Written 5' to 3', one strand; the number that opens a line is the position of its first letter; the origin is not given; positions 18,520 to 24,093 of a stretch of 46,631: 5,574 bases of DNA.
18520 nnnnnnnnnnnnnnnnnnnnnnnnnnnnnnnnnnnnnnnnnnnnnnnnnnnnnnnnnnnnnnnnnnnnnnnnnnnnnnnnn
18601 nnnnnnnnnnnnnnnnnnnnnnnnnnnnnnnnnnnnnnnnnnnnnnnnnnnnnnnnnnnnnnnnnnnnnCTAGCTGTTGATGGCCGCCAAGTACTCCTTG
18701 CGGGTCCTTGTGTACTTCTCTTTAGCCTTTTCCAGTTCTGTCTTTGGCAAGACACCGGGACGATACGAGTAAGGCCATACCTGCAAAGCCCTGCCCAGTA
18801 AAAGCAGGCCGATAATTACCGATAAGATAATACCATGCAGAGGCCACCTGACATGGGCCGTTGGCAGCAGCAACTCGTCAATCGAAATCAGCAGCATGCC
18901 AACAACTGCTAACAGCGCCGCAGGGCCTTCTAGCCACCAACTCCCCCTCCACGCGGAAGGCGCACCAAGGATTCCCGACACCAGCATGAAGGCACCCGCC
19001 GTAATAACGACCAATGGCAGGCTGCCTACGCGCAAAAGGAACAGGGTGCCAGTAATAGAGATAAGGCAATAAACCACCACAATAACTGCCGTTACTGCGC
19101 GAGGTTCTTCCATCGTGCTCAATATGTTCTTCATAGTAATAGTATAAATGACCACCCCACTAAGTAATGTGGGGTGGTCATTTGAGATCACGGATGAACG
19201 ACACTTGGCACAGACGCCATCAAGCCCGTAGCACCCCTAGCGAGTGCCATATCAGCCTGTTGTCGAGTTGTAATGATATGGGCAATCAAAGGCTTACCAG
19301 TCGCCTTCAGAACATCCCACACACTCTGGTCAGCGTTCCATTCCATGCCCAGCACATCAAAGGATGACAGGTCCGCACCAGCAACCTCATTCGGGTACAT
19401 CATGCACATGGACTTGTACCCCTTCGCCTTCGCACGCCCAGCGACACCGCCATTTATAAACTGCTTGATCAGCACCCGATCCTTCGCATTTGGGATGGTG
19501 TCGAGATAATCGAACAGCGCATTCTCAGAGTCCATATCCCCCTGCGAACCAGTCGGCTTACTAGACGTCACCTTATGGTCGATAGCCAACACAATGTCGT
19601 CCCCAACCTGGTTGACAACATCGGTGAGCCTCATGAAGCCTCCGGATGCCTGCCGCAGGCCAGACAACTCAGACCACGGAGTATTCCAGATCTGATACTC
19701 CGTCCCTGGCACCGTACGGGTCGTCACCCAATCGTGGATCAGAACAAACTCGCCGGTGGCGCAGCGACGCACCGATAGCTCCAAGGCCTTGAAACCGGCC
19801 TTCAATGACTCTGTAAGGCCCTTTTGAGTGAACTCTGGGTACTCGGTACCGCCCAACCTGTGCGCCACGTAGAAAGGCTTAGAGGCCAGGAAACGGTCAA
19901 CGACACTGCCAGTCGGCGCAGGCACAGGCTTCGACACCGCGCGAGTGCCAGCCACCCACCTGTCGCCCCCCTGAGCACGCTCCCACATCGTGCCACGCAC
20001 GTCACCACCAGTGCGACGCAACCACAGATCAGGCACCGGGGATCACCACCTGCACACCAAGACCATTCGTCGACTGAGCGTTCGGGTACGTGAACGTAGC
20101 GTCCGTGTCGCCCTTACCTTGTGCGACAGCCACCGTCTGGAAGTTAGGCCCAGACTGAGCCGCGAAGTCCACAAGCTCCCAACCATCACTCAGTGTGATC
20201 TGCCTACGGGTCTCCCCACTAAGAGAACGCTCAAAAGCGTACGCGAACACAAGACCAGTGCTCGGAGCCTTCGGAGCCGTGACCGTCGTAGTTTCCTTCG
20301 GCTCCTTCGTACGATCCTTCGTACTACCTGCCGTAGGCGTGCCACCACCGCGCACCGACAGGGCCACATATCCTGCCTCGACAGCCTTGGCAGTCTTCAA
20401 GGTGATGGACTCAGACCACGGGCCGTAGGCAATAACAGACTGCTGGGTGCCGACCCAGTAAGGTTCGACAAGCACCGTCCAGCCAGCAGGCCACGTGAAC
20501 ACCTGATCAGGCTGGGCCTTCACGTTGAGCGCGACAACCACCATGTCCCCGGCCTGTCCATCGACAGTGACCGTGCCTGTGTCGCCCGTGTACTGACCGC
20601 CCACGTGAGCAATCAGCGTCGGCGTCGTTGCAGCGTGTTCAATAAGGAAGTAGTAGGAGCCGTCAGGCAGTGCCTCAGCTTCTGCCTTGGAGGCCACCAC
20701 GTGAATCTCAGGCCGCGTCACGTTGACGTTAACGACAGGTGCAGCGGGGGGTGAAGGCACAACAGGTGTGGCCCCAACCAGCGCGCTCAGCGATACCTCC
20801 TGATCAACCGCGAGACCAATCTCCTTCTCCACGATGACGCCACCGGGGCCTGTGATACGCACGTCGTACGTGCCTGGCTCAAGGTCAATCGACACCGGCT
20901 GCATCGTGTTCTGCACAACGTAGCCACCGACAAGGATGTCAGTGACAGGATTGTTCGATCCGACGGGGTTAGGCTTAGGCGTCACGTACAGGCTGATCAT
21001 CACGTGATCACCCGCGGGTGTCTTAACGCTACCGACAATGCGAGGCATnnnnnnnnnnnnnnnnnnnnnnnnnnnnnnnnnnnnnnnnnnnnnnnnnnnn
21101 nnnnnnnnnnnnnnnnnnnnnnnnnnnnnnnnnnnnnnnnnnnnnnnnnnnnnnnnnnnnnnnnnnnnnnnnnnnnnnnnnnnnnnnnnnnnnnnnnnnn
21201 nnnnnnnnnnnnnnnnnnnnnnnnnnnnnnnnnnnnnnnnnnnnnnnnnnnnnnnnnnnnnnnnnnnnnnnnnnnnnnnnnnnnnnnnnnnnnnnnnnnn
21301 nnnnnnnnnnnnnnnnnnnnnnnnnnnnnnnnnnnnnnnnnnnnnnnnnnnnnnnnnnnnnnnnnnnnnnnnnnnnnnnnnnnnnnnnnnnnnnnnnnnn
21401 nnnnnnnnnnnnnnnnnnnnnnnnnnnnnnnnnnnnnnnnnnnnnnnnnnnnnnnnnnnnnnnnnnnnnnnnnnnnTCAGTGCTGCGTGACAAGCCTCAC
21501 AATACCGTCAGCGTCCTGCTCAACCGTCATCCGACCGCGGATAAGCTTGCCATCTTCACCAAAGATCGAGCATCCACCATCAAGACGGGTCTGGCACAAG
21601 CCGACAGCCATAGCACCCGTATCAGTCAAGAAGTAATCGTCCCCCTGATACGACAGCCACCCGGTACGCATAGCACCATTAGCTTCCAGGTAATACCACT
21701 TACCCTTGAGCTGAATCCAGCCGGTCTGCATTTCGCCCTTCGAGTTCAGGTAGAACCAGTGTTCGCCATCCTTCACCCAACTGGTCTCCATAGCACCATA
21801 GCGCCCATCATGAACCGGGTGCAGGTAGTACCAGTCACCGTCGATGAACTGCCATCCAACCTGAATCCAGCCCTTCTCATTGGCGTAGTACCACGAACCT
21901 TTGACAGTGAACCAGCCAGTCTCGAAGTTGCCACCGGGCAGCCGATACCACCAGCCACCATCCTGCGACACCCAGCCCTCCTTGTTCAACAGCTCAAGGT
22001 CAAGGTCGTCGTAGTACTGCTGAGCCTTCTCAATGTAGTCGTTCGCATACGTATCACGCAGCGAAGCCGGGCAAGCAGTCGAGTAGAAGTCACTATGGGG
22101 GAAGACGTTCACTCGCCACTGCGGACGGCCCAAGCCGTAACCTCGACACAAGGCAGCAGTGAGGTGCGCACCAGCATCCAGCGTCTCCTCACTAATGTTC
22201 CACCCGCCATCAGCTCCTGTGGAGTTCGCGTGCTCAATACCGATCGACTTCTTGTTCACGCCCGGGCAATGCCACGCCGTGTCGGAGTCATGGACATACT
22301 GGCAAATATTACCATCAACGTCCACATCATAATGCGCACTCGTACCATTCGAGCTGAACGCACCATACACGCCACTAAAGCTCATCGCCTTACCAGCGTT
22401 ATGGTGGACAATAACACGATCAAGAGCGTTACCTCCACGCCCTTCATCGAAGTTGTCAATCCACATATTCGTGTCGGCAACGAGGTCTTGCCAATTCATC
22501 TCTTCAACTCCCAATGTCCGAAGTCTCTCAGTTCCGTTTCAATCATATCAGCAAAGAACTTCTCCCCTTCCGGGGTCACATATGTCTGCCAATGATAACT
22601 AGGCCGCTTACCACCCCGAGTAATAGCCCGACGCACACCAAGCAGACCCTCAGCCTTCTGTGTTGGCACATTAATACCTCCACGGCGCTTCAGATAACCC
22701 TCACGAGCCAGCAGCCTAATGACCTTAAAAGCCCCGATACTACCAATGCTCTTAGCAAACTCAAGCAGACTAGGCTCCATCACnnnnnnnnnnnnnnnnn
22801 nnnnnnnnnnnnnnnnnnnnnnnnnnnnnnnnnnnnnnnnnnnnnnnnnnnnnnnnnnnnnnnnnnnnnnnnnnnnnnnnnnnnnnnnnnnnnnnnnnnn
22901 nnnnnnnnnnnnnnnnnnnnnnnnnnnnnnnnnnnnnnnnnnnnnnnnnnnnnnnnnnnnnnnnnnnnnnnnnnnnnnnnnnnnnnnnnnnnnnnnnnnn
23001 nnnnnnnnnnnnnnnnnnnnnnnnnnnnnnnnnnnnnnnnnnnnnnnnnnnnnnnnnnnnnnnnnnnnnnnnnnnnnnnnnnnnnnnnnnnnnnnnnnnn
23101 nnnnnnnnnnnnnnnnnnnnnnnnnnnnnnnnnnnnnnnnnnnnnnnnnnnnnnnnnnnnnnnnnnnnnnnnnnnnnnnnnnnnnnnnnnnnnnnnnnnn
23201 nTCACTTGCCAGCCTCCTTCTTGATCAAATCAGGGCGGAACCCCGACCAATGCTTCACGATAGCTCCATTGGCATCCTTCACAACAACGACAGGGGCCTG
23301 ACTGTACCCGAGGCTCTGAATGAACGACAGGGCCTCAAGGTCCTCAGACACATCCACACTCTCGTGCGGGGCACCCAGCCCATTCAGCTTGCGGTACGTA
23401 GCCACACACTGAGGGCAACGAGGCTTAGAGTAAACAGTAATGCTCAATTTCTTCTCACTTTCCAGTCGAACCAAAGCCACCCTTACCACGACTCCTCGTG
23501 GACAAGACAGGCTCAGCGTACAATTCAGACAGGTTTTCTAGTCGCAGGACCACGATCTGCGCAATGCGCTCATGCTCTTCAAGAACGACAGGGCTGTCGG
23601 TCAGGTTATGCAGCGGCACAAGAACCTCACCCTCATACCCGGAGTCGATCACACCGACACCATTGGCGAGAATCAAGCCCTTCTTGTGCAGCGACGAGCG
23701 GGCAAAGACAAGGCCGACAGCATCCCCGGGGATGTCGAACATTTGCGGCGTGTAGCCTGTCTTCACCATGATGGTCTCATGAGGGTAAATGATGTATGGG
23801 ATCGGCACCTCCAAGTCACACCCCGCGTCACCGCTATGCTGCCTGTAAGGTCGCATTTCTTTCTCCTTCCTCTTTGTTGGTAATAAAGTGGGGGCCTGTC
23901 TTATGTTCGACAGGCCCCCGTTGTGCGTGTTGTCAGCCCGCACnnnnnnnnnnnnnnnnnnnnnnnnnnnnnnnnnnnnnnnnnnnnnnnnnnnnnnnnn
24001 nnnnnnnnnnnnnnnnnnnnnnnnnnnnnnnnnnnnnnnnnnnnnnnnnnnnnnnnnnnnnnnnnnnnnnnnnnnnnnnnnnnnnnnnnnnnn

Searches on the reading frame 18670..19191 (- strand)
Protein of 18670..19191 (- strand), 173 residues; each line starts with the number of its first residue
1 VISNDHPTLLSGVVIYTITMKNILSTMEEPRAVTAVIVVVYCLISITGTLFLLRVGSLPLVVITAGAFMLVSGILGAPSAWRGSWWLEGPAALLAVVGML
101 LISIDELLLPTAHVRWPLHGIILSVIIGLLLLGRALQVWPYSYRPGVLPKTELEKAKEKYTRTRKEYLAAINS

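Call 34: search_protein_families(library=pfam, max_evalue=0.001, proteins=[window:18670-19191:-])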
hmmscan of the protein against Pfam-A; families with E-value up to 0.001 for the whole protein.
window:18670-19191:- (173 aa): 0 families

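Call 37: search_protein_families(library=phrogs, max_evalue=0.001, proteins=[window:18670-19191:-])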
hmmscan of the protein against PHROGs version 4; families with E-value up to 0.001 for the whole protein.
window:18670-19191:- (173 aa): 1 family
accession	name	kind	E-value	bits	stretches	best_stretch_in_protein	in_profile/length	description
phrog_10606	-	moron, auxiliary metabolic gene and host takeover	4.2e-06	28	1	20-116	10-105/144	membrane protein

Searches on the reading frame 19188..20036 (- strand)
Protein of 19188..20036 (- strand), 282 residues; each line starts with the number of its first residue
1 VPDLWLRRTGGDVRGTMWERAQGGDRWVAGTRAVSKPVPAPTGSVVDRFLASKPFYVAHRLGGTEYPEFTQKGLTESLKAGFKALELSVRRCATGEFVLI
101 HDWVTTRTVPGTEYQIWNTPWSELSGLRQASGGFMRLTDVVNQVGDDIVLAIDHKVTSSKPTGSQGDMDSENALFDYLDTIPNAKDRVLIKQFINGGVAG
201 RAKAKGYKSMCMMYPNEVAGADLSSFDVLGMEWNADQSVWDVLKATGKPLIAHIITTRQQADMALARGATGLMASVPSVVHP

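Call 34: search_protein_families(library=pfam, max_evalue=0.001, proteins=[window:19188-20036:-])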
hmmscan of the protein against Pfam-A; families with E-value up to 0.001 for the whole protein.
window:19188-20036:- (282 aa): 1 family
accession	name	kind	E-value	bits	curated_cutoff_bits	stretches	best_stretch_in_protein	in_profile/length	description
PF03009.23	GDPD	-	7.9e-08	33.1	23.6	1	59-193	1-146/244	Glycerophosphoryl diester phosphodiesterase family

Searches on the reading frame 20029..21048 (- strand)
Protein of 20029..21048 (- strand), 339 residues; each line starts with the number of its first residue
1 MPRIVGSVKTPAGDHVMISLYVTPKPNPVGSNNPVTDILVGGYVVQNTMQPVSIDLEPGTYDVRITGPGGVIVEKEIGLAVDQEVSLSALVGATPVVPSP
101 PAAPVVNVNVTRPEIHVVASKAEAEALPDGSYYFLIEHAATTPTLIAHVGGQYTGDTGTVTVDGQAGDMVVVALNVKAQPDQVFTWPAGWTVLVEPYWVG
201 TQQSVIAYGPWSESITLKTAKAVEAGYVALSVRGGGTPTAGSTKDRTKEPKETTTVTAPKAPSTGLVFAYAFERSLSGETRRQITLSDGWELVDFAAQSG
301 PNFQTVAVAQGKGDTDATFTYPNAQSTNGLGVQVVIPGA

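Call 34: search_protein_families(library=pfam, max_evalue=0.001, proteins=[window:20029-21048:-])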
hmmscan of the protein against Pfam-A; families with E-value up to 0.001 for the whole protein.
window:20029-21048:- (339 aa): 0 families

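Call 37: search_protein_families(library=phrogs, max_evalue=0.001, proteins=[window:20029-21048:-])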
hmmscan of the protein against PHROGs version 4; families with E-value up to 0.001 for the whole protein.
window:20029-21048:- (339 aa): 1 family
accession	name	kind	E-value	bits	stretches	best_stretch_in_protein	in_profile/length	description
phrog_30808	-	unknown function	6.3e-70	237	1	110-338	150-396/397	-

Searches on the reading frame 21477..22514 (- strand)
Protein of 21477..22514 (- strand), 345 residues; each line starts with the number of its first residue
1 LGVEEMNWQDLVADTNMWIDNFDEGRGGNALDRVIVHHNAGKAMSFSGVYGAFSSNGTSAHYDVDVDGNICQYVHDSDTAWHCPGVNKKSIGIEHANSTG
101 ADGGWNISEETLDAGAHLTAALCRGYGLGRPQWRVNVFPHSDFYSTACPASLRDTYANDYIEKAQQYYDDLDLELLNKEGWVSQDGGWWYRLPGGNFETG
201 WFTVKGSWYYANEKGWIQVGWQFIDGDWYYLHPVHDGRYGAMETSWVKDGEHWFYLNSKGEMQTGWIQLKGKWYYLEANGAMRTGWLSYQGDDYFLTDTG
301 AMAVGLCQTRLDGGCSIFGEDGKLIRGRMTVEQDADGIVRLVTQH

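Call 34: search_protein_families(library=pfam, max_evalue=0.001, proteins=[window:21477-22514:-])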
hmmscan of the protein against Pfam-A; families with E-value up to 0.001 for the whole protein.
window:21477-22514:- (345 aa): 3 families
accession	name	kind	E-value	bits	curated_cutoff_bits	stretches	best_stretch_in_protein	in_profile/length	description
PF01473.26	Choline_bind_1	-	3.4e-22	78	20.5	2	264-282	1-19/19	Putative cell wall binding repeat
PF01510.30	Amidase_2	-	1.4e-21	77.7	26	1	29-150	3-130/131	N-acetylmuramoyl-L-alanine amidase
PF19127.6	Choline_bind_3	-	7.8e-16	58.2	27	3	264-304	2-44/47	Choline-binding repeat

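Call 49: find_related_loci(query=window:21477-22514:-, collection=genome_contigs, flank=3000)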
Query window:21477-22514:- (345 aa) in genome_contigs; peptide patterns used: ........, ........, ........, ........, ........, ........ (x = any residue, [..] = any of these).
28 stretches matched a pattern; 2 encode a relative of the query (tblastn E <= 1e-3); 2 distinct loci.
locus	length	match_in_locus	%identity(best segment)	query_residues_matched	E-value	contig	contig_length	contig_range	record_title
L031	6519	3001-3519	40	161-305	6e-26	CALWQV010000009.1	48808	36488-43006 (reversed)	MAG: uncultured Enterocloster sp. isolate BRZ_PI__bin16 genome assembly, contig: BRZ_PI__NODE_941_length_48808_cov_4.990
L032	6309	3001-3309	31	162-276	2e-9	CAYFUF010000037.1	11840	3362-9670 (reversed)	MAG TPA_asm: uncultured Peptoniphilaceae bacterium isolate ERP107106_co1_29 genome assembly, contig: NODE_5283_length_11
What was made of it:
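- Tried and rejected: Only choline-binding-repeat hits in Firmicutes MAGs (call 49).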

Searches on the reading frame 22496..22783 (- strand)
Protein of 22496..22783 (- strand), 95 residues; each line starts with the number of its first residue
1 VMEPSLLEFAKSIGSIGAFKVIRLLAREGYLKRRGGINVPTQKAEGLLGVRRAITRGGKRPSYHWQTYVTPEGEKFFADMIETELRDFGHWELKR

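Call 34: search_protein_families(library=pfam, max_evalue=0.001, proteins=[window:22496-22783:-])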
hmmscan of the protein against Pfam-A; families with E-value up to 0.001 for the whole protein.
window:22496-22783:- (95 aa): 1 family
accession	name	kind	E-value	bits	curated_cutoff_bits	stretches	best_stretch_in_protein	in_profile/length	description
PF03374.19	ANT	-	2e-08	35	25.3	1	8-82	28-106/108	Phage antirepressor protein KilAC domain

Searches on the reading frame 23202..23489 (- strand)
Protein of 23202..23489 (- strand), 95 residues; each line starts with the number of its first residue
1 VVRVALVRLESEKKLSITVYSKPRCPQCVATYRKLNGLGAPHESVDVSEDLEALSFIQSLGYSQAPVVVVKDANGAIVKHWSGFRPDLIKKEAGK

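Call 34: search_protein_families(library=pfam, max_evalue=0.001, proteins=[window:23202-23489:-])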
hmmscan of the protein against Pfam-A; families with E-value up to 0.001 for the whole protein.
window:23202-23489:- (95 aa): 1 family
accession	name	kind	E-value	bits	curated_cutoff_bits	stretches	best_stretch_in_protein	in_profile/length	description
PF00462.30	Glutaredoxin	-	1e-12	48.5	22.9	1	17-72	1-57/60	Glutaredoxin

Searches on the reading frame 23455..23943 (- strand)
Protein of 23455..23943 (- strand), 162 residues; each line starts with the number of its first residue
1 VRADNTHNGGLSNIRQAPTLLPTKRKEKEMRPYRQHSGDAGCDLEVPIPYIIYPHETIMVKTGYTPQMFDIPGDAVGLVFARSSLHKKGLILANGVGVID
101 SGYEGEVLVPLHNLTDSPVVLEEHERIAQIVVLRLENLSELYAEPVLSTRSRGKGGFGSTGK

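Call 29: search_protein_families(library=pfam, max_evalue=0.01, proteins=[window:23455-23943:-])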
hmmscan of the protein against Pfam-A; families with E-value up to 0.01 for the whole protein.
window:23455-23943:- (162 aa): 2 families
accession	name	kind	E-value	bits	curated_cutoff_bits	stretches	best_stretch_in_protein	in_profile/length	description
PF00692.24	dUTPase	-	2.6e-25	89.1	22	1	32-161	6-129/129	dUTPase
PF22769.1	DCD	-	3.9e-12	47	27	1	50-132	71-150/153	dCTP deaminase-like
